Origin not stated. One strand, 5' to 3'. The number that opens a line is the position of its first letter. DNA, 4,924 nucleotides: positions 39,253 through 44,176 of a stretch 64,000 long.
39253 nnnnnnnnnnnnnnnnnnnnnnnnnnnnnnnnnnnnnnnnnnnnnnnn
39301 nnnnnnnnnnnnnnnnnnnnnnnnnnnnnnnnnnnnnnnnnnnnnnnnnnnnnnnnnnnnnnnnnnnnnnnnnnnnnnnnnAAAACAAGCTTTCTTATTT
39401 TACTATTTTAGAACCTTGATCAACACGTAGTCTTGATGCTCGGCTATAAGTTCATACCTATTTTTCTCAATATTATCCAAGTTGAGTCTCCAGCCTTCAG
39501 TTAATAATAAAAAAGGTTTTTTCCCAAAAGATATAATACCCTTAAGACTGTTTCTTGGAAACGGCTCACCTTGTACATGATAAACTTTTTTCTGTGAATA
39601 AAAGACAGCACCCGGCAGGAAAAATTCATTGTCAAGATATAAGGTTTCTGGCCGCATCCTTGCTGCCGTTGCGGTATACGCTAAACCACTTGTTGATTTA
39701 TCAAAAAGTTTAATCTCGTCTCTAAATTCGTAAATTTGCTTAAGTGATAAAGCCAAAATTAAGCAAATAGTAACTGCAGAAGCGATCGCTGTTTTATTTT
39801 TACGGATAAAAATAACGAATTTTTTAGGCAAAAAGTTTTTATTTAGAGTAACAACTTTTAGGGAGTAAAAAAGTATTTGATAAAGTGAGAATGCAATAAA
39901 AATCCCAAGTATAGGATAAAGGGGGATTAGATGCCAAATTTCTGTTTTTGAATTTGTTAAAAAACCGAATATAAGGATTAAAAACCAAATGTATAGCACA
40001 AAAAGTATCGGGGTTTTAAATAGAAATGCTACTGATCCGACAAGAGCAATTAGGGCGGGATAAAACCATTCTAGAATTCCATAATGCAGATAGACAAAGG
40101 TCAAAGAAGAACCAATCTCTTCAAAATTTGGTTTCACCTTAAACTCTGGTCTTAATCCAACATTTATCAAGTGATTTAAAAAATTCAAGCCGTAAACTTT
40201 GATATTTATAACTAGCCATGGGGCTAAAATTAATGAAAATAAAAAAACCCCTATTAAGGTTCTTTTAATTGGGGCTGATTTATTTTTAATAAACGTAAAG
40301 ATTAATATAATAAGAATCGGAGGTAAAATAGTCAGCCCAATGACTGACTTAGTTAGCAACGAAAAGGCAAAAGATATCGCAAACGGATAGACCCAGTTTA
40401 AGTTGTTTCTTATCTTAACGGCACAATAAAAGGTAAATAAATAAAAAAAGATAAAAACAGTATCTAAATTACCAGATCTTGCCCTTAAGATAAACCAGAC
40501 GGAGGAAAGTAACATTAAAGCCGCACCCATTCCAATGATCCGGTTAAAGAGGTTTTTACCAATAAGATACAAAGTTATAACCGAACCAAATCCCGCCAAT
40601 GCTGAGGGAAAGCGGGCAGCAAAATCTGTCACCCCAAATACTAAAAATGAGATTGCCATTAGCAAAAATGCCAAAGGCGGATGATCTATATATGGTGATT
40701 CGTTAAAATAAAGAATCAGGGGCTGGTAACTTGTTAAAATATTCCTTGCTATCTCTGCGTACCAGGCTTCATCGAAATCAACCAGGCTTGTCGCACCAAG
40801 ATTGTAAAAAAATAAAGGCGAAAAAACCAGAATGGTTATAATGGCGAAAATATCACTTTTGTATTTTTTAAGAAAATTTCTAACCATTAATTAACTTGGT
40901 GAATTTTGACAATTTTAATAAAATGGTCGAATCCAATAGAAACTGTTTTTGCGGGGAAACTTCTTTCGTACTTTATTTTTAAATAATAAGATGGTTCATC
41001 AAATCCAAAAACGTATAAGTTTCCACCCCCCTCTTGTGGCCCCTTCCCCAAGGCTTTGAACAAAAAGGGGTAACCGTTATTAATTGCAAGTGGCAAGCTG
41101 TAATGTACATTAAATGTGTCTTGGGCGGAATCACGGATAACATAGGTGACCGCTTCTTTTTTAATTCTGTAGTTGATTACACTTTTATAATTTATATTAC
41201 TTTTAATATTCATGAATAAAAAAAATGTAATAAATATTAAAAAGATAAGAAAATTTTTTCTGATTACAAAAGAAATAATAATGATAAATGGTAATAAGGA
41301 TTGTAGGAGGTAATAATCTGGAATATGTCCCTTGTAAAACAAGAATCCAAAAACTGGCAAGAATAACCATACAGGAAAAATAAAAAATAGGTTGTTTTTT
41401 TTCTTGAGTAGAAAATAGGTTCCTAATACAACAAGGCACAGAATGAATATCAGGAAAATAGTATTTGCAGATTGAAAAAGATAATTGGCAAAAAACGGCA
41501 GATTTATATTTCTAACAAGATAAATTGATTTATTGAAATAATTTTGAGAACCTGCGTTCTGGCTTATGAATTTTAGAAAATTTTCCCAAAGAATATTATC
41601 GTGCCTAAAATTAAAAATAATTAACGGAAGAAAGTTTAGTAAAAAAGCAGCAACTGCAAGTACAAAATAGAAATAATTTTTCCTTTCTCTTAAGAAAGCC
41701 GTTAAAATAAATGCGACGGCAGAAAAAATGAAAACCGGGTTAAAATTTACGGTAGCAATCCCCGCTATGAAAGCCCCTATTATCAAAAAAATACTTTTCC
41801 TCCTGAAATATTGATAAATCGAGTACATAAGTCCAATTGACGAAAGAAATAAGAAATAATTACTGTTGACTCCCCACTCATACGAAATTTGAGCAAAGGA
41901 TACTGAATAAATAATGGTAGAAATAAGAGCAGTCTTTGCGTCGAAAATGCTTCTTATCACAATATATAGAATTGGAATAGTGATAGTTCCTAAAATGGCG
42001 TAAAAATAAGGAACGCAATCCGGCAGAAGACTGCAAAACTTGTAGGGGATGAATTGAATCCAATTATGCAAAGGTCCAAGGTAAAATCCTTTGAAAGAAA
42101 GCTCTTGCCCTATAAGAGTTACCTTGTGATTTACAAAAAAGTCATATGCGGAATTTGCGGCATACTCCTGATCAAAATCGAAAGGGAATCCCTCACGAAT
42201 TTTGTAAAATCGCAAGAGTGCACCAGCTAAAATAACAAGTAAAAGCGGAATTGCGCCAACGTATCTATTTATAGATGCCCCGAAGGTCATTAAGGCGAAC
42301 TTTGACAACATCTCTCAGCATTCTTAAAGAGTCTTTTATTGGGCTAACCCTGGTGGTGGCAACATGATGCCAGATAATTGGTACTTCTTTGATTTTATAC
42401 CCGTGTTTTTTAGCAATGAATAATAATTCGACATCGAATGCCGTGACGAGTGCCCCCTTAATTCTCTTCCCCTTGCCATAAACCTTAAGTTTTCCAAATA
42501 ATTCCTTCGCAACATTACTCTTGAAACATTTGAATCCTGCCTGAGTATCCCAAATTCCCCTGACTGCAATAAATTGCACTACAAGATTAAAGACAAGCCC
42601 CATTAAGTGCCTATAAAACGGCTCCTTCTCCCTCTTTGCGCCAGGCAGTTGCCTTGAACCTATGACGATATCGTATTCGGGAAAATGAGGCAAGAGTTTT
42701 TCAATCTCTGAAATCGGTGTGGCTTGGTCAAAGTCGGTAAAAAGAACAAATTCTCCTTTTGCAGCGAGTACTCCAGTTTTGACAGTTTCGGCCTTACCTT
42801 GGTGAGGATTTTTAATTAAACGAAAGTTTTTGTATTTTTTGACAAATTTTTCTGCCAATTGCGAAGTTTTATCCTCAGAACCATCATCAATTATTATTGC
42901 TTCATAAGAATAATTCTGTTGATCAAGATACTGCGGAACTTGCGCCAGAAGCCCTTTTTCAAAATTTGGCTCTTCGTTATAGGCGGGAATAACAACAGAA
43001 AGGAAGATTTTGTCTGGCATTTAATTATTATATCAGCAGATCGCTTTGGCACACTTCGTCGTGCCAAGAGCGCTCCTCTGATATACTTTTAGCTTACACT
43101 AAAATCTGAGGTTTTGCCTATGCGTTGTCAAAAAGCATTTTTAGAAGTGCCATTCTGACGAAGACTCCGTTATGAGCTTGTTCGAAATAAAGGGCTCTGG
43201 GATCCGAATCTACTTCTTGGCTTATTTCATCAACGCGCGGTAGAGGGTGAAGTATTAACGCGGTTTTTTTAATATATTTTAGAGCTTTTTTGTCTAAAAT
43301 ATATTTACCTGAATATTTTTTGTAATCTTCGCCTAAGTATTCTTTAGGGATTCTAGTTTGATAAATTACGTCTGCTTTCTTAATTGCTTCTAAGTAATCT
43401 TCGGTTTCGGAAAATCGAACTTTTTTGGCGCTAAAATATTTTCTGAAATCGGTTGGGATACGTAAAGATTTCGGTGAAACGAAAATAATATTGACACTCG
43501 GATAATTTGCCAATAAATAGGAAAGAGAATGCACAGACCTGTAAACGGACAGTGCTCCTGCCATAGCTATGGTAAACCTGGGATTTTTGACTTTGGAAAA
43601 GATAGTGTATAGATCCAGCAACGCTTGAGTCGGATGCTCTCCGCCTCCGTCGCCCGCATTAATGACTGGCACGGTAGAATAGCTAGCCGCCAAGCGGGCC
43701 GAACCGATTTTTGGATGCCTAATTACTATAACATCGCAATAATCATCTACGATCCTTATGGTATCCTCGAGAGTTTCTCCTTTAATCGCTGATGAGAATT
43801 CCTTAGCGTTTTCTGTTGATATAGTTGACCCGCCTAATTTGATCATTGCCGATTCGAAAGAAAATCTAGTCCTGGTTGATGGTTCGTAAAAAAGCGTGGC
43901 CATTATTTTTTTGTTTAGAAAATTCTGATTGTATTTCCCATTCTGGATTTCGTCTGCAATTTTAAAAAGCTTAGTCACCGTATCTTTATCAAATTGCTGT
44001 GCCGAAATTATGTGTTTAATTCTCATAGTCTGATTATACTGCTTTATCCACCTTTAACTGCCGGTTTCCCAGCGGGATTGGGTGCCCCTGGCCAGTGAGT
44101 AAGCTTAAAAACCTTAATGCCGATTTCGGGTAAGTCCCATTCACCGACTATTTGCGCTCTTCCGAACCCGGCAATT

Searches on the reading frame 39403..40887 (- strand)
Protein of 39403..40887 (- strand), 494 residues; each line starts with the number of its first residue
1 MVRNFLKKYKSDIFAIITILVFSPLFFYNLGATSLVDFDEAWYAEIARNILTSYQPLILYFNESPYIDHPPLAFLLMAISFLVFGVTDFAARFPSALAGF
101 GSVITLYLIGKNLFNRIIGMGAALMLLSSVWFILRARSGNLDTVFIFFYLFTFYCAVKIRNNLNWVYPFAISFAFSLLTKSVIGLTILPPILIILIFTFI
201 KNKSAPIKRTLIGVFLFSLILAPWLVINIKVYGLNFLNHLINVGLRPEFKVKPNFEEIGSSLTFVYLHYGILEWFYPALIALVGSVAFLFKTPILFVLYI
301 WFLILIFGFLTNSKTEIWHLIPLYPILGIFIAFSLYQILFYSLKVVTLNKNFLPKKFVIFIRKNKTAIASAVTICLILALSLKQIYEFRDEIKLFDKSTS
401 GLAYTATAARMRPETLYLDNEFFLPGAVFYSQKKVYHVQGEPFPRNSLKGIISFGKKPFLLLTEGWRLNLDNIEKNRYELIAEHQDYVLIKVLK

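Call 17: search_protein_families(library=pfam, proteins=[window:39403-40887:-], max_evalue=0.01)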
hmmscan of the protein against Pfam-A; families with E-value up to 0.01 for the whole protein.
window:39403-40887:- (494 aa): 2 families
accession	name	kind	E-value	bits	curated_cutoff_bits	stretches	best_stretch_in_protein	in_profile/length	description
PF13231.12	PMT_2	-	2.2e-19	70.7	26.1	1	68-226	1-159/160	Dolichyl-phosphate-mannose-protein mannosyltransferase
PF02366.24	PMT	-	4.5e-12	46.5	22.7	1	15-227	5-233/245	Dolichyl-phosphate-mannose-protein mannosyltransferase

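Call 74: search_solved_structures(query=window:39403-40887:-, max_evalue=0.01, show_alignments=2)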
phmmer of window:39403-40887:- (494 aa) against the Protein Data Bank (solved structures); distinct sequences matched with E-value up to 0.01: 1.
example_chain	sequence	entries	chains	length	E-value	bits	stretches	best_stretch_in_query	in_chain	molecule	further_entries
5ezm_A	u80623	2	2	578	4.5e-10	42.3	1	16-335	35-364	4-amino-4-deoxy-L-arabinose transferase or related glycosyltransferases of PMT family | 4-amino-4-deoxy-L-arabinose (L-Ara4N) transferase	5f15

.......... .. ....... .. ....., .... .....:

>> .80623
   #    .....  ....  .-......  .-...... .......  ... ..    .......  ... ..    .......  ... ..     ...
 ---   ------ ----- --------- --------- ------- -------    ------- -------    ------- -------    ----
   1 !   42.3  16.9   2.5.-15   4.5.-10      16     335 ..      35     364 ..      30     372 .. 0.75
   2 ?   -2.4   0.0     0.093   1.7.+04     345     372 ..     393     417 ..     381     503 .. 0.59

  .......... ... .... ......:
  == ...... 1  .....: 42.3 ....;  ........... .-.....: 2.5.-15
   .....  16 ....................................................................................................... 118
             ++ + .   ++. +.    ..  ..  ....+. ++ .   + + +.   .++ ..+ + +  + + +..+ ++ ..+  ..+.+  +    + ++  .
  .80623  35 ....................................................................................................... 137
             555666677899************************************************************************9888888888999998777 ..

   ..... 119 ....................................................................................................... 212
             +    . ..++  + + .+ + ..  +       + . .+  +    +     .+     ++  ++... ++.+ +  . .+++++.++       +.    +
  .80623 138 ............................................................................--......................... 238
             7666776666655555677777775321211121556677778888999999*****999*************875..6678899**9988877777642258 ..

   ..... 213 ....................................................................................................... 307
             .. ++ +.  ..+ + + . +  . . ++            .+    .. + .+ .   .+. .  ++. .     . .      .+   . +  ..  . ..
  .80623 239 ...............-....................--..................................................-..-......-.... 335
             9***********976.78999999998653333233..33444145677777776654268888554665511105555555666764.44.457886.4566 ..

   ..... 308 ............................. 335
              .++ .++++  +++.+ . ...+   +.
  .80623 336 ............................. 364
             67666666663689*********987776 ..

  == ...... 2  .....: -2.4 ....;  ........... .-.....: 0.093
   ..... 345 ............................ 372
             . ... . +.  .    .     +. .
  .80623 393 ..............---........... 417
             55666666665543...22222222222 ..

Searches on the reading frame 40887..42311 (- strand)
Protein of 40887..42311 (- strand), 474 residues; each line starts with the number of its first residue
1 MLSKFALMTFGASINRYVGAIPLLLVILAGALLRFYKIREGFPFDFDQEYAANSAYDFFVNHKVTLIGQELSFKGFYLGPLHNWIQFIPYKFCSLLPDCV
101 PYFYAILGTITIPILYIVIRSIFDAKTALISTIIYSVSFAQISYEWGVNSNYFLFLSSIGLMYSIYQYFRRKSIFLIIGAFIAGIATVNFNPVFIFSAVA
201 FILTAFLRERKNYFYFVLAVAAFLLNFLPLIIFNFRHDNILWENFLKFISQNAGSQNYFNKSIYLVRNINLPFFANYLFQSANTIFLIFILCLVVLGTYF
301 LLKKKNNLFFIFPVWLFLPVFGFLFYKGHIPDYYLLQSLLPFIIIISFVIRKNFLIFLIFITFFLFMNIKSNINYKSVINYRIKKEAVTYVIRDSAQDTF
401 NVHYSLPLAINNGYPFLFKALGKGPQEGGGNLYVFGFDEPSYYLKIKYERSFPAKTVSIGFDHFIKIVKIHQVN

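Call 17: search_protein_families(library=pfam, proteins=[window:40887-42311:-], max_evalue=0.01)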
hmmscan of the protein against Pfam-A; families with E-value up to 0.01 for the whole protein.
window:40887-42311:- (474 aa): 1 family
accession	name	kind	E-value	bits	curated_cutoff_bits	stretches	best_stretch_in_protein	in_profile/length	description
PF13231.12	PMT_2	-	2.6e-06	28.2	26.1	1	80-229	4-156/160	Dolichyl-phosphate-mannose-protein mannosyltransferase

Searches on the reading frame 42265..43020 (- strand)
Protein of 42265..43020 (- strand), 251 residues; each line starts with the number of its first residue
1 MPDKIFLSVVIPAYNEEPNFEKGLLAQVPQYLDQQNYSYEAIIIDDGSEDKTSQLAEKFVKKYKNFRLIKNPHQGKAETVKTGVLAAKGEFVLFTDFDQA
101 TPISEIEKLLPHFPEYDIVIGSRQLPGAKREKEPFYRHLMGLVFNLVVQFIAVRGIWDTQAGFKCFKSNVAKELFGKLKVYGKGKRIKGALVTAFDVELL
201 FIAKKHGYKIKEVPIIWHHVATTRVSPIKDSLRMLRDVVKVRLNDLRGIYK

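Call 27: search_protein_families(library=pfam, proteins=[window:42265-43020:-], max_evalue=0.001)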
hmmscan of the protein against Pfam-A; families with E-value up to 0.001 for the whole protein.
window:42265-43020:- (251 aa): 3 families
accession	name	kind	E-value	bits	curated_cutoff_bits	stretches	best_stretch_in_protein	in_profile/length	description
PF00535.33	Glycos_transf_2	-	3.3e-25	89.4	23.3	1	8-144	1-137/168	Glycosyl transferase family 2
PF13641.12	Glyco_tranf_2_3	-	4.5e-09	37.1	27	1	7-212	3-203/230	Glycosyltransferase like family 2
PF10111.15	Glyco_tranf_2_2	-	3.9e-06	27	27.3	1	8-110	1-103/276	Glycosyltransferase like family 2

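Call 54: search_protein_families(library=ncbifam, proteins=[window:42265-43020:-], max_evalue=0.00001)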
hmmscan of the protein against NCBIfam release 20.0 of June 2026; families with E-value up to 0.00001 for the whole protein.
window:42265-43020:- (251 aa): 16 families
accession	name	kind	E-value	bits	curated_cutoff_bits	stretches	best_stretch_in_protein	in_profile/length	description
NF041875.1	EPS_EpsD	equivalog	1.7e-18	67.1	370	1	7-207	1-193/325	exopolysaccharide biosynthesis glycosyltransferase EpsD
NF007482.0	PRK10073.1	equivalog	1.2e-16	60.7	423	1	4-101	5-98/334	glycosyltransferase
NF047588.1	GlcsyltransPgfSStrep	equivalog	6.2e-16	58.5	500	1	7-149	3-146/308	glycosyltransferase PgfS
TIGR03937.1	PgaC_IcaA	equivalog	1.3e-14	54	422.3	1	6-99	46-136/407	poly-beta-1,6-N-acetyl-D-glucosamine synthase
NF041391.1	DPhHxTase_Halo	equivalog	2.3e-14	52.9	375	1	13-244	3-211/213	dolichyl-phosphate hexose transferase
NF038302.1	EPS_HpsE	equivalog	1.4e-12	47.2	300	1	7-100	3-98/307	hormogonium polysaccharide biosynthesis glycosyltransferase HpsE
NF007986.1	PRK10714.1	equivalog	5.6e-11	42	529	1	7-163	8-161/316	undecaprenyl-phosphate 4-deoxy-4-formamido-L-arabinose transferase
TIGR04283.1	glyco_like_mftF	equivalog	6.1e-11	42.3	182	1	7-103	1-87/221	TIGR04283 family arsenosugar biosynthesis glycosyltransferase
TIGR04182.1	glyco_TIGR04182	equivalog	8.2e-11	41.8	325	1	8-240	3-216/293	S-layer glycoprotein N-glycosyltransferase AglJ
NF010496.0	PRK13915.1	equivalog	2.7e-10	39.8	262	1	7-102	33-130/307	glucosyl-3-phosphoglycerate synthase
TIGR03965.1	mycofact_glyco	equivalog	7.7e-10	38.2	280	1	8-119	77-185/467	mycofactocin biosynthesis glycosyltransferase MftF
NF050050.1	ProtGlycPglI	equivalog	3.4e-09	36.5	500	1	6-109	3-104/306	GalNAc(5)-diNAcBac-PP-undecaprenol beta-1,3-glucosyltransferase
NF047683.1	TeichurnBiosyTuaG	equivalog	1.2e-07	31.7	400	1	5-110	6-108/252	teichuronic acid biosynthesis protein TuaG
TIGR04009.1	wcaE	equivalog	1.5e-07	30.9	369.2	1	7-96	3-90/248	colanic acid biosynthesis glycosyltransferase WcaE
NF053739.1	GlytfEpsEBac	equivalog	5.2e-07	28.9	450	1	8-118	4-115/265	glycosyltransferase EpsE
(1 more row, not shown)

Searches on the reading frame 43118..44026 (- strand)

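Call 66: search_protein_families(library=pfam, proteins=[window:43118-44026:-], max_evalue=0.0001)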
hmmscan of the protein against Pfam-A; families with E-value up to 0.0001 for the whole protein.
window:43118-44026:- (302 aa): 2 families
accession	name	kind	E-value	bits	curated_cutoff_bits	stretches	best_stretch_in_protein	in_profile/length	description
PF02729.26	OTCace_N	-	4.8e-47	160.2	29.9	1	4-142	1-146/148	Aspartate/ornithine carbamoyltransferase, carbamoyl-P binding domain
PF00185.30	OTCace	-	1.6e-27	96.9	29.4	1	152-297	4-156/157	Aspartate/ornithine carbamoyltransferase, Asp/Orn binding domain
